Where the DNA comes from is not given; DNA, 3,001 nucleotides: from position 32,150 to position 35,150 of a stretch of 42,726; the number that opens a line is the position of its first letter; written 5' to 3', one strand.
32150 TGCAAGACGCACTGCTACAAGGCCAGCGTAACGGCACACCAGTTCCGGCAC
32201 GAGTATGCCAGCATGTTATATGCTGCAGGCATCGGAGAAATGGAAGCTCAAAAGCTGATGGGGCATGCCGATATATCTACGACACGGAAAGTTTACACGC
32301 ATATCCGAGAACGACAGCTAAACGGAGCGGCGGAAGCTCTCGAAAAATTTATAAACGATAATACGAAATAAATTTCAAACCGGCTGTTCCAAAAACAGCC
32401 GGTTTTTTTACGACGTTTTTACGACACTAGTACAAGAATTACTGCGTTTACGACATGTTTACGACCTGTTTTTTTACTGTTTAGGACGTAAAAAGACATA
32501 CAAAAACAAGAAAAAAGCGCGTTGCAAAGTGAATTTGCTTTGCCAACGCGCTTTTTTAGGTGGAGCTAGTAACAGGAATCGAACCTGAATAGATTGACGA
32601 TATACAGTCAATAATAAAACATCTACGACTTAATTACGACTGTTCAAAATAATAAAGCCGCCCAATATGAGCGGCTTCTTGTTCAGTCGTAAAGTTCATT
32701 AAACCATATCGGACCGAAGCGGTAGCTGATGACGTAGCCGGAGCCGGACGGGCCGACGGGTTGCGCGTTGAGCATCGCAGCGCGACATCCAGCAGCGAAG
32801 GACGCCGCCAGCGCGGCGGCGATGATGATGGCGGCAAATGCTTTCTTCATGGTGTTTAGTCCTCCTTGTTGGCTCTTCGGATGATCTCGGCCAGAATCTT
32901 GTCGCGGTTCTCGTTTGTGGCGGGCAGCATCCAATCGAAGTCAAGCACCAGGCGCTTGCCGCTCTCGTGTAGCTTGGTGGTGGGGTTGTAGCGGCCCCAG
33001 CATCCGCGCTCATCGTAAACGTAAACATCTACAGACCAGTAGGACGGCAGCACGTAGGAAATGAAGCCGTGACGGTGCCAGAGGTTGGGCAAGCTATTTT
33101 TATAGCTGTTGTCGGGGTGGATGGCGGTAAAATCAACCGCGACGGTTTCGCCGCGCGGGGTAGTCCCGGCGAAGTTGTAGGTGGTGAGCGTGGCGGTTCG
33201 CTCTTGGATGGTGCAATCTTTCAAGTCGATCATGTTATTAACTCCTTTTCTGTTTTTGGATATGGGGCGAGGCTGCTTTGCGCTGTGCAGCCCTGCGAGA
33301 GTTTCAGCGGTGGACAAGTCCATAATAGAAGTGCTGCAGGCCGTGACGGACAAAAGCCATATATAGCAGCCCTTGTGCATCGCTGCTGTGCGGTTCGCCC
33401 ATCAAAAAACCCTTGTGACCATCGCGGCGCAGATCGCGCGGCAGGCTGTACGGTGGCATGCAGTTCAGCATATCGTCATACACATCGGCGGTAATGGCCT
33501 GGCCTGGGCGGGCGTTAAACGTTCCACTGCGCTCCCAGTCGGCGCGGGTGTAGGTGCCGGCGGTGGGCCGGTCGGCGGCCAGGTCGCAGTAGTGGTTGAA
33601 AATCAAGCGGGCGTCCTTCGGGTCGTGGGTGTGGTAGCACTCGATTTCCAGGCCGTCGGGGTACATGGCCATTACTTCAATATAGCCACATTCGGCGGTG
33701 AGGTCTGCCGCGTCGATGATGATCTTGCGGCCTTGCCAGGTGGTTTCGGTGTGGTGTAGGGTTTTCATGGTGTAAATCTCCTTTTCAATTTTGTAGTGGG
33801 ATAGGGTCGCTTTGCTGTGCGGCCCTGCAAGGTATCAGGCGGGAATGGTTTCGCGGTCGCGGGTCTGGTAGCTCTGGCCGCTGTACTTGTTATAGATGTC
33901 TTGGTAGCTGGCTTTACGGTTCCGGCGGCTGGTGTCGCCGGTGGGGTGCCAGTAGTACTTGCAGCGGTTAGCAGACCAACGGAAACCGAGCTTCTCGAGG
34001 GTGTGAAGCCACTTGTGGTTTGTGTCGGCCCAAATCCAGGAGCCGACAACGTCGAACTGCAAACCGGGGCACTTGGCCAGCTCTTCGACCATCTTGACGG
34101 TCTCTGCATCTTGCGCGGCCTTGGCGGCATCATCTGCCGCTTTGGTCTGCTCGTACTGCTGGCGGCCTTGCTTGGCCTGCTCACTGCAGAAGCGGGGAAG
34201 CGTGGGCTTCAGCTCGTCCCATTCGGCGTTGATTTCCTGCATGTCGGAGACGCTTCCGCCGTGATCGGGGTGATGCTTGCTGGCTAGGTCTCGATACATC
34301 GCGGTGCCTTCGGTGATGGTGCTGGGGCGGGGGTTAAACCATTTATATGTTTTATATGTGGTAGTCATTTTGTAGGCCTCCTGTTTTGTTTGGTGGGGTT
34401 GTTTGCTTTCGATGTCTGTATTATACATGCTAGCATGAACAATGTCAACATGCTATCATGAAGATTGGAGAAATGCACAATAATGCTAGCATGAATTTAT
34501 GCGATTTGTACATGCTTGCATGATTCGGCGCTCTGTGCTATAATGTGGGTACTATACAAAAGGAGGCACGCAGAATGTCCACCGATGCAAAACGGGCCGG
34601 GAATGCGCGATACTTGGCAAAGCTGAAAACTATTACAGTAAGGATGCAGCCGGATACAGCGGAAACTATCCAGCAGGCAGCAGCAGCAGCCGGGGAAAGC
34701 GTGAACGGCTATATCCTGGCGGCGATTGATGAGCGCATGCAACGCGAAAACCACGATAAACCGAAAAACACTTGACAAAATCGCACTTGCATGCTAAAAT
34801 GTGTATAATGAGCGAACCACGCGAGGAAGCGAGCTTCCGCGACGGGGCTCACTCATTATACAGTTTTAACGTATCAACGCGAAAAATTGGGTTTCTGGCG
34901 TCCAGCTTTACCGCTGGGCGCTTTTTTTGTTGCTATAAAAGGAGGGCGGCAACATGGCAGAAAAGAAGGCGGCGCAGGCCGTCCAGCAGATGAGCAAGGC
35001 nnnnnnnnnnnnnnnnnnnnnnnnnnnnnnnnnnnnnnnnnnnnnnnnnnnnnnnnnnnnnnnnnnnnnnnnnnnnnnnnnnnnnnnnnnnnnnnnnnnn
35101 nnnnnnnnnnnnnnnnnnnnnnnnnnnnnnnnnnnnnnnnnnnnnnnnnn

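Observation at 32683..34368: attP-proximal leftward operon: J-domain protein, two unknown proteins and a small lipoprotein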

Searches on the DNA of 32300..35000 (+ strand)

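Call 8: search_dna_similar(query=window:32300-35000:+, collection=phages, mode=distant, max_rows=20)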
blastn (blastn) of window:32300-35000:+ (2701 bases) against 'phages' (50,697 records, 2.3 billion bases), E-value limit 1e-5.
No match.

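Call 83: search_rna_families(source=window, start=32600, end=34500, threshold=evalue, max_evalue=10, show_alignments=3)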
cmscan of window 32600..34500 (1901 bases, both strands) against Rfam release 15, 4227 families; matches with E-value up to 10: 6.
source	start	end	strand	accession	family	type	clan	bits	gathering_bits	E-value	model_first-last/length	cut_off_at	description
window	33256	33308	-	RF02685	RAGATH-5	Gene; ribozyme;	-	43.5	50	2.3e-05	1-53/53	no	RAGATH-5 RNA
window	33790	33839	-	RF02685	RAGATH-5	Gene; ribozyme;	-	43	50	3e-05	1-53/53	no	RAGATH-5 RNA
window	32600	32683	+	RF02901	AaHKsRNA41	Gene; sRNA;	-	20.5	97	0.062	97-187/187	5'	Aggregatibacter sRNA 41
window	34174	34285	+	RF03011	Methylophilales-1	Gene; sRNA;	-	18.3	79.9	3.1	1-103/103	no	Methylophilales-1 RNA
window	32648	32700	-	RF01859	Phe_leader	Cis-reg; leader;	-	17.8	55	8.5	1-125/125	no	Phenylalanine leader peptide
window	32600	32676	-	RF01828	SprD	Gene; sRNA;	-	14.7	100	5.3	1-123/142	3'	Small pathogenicity island RNA D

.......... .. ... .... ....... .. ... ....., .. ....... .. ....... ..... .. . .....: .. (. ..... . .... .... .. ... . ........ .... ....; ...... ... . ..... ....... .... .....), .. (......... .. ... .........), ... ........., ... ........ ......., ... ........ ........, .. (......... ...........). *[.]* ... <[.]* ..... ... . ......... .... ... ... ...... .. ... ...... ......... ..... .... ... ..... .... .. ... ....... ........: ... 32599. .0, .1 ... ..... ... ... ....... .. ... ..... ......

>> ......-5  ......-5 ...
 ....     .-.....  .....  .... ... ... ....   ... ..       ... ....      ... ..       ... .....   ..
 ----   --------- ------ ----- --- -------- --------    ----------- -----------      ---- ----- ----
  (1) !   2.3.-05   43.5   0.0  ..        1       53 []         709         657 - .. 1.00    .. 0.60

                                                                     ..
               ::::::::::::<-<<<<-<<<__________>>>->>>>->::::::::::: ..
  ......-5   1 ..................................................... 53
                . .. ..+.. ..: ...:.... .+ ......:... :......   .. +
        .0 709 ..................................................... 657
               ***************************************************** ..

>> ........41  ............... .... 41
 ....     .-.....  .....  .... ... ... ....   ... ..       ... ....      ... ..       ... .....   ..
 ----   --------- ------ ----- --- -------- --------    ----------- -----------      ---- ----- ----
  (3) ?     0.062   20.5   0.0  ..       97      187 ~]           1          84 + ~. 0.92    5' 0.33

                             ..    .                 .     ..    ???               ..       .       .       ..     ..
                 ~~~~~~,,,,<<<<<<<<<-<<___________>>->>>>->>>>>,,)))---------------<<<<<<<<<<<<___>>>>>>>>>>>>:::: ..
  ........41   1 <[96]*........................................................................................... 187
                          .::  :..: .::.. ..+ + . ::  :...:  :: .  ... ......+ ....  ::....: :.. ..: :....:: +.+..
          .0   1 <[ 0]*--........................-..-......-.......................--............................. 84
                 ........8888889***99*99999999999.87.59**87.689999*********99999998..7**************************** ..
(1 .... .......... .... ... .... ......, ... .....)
